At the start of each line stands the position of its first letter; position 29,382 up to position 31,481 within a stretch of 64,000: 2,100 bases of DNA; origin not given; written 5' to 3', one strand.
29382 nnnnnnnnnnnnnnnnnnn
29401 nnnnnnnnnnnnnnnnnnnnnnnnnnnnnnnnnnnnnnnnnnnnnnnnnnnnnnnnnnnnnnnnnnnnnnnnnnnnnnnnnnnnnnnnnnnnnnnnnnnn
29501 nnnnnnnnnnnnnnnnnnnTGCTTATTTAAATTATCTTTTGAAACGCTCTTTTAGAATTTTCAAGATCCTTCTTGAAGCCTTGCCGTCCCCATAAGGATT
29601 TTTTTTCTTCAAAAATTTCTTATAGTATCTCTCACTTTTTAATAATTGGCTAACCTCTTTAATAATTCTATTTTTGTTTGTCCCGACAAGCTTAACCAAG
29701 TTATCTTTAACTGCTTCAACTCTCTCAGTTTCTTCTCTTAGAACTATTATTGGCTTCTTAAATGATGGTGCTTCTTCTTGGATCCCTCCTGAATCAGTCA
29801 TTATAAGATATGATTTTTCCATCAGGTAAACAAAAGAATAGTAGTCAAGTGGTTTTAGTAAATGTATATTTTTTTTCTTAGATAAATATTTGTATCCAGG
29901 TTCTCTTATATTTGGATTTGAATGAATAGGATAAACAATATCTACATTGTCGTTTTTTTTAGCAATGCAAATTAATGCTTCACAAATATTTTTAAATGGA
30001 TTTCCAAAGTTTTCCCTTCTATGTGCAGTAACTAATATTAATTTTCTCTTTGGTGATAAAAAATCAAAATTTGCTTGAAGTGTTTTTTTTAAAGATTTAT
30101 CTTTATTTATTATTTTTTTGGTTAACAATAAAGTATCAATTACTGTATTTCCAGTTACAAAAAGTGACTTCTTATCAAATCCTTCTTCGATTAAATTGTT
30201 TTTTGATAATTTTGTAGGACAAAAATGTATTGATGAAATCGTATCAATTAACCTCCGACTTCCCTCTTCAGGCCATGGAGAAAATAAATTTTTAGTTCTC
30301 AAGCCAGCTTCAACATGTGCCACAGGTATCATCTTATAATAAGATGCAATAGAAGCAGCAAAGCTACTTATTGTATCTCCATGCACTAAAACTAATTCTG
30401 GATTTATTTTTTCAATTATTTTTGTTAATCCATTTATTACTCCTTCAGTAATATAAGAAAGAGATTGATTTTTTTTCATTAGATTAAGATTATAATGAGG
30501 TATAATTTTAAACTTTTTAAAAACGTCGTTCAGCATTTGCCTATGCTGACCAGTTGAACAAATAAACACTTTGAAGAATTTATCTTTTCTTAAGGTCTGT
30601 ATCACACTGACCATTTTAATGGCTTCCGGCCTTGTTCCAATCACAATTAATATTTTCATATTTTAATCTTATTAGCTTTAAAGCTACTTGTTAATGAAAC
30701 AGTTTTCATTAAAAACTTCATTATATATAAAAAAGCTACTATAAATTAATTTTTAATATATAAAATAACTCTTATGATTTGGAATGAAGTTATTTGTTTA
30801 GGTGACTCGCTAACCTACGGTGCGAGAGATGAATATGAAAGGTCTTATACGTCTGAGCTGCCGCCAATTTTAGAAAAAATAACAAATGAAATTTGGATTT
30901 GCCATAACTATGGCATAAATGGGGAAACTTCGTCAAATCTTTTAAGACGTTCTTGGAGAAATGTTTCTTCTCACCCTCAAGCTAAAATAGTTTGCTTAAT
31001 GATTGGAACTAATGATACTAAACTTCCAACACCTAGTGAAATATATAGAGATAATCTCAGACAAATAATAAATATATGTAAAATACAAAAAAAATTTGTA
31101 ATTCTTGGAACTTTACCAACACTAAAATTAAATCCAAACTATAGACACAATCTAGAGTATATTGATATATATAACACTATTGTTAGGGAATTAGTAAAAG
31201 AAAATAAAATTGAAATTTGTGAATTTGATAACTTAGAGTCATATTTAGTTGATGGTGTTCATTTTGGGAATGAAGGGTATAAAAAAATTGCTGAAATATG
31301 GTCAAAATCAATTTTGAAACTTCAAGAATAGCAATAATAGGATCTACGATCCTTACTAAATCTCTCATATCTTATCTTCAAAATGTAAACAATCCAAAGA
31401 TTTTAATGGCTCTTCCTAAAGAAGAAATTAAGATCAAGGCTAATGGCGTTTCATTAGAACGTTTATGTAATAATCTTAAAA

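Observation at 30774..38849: Sps/Pse-like nonulosonate module that lacks an acetyltransferase but has two formyltransferase-fold genes, a peptidase-fold protein and a PhyH dioxygenase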

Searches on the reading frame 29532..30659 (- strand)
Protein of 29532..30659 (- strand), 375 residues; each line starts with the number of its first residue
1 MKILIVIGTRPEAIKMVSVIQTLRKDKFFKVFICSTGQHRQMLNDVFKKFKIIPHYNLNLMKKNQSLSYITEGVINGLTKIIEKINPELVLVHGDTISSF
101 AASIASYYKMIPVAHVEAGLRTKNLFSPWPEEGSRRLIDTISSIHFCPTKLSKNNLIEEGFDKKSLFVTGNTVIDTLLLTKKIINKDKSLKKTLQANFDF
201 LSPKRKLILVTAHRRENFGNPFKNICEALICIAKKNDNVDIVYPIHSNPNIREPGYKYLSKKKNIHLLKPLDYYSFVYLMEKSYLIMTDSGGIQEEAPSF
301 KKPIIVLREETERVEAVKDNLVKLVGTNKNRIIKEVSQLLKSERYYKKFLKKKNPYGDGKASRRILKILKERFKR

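Call 5: search_protein_families(library=pfam, proteins=[window:29532-30659:-], max_evalue=0.01)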
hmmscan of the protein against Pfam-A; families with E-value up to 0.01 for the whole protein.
window:29532-30659:- (375 aa): 3 families
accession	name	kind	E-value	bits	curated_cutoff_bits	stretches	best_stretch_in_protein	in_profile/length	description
PF02350.25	Epimerase_2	-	5.5e-115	384.4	30.6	1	22-370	2-347/347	UDP-N-acetylglucosamine 2-epimerase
PF04464.20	Glyphos_transf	-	0.00076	19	22.1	0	301-368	286-364/367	CDP-Glycerol:Poly(glycerophosphate) glycerophosphotransferase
PF03167.25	UDG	-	0.006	17.1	24.3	0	36-129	29-131/141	Uracil DNA glycosylase superfamily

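Call 74: search_protein_families(library=ncbifam, proteins=[window:29532-30659:-], max_evalue=0.00001)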
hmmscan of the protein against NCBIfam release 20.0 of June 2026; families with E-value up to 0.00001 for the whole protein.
window:29532-30659:- (375 aa): 2 families
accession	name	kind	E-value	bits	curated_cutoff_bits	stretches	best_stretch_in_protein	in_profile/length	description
TIGR00236.1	wecB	equivalog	9.8e-140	465.8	210.15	1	1-371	1-364/366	non-hydrolyzing UDP-N-acetylglucosamine 2-epimerase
TIGR03568.1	NeuC_NnaA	equivalog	1.6e-36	126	235.9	1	1-369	1-365/365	UDP-N-acetylglucosamine 2-epimerase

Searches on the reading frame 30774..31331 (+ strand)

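Call 3: search_protein_families(library=pfam, proteins=[window:30774-31331:+], max_evalue=0.01)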
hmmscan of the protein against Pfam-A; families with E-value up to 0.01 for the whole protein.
window:30774-31331:+ (185 aa): 3 families
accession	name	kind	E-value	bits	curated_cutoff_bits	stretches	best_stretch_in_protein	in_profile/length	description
PF13472.12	Lipase_GDSL_2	-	3.6e-23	83.4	32.9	1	8-170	1-177/178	GDSL-like Lipase/Acylhydrolase family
PF00657.28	Lipase_GDSL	-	1.3e-11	45.5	23.6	1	6-175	1-207/208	GDSL-like Lipase/Acylhydrolase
PF04311.20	DUF459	-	2.2e-05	24.3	27.2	0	6-150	2-148/197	Protein of unknown function (DUF459)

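Call 4: search_protein_families(library=ncbifam, proteins=[window:30774-31331:+], max_evalue=0.01)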
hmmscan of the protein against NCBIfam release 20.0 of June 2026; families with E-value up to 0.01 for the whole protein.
window:30774-31331:+ (185 aa): 2 families
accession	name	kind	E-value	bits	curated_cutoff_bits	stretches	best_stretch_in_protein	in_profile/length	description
NF042968.1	AcxylEst_AxeA1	equivalog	1.1e-09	37.2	700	1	6-175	277-458/459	acetylxylan esterase AxeA1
NF007819.1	PRK10528.1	equivalog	2.2e-08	34.1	270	1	6-155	31-173/210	multifunctional acyl-CoA thioesterase I/protease I/lysophospholipase L1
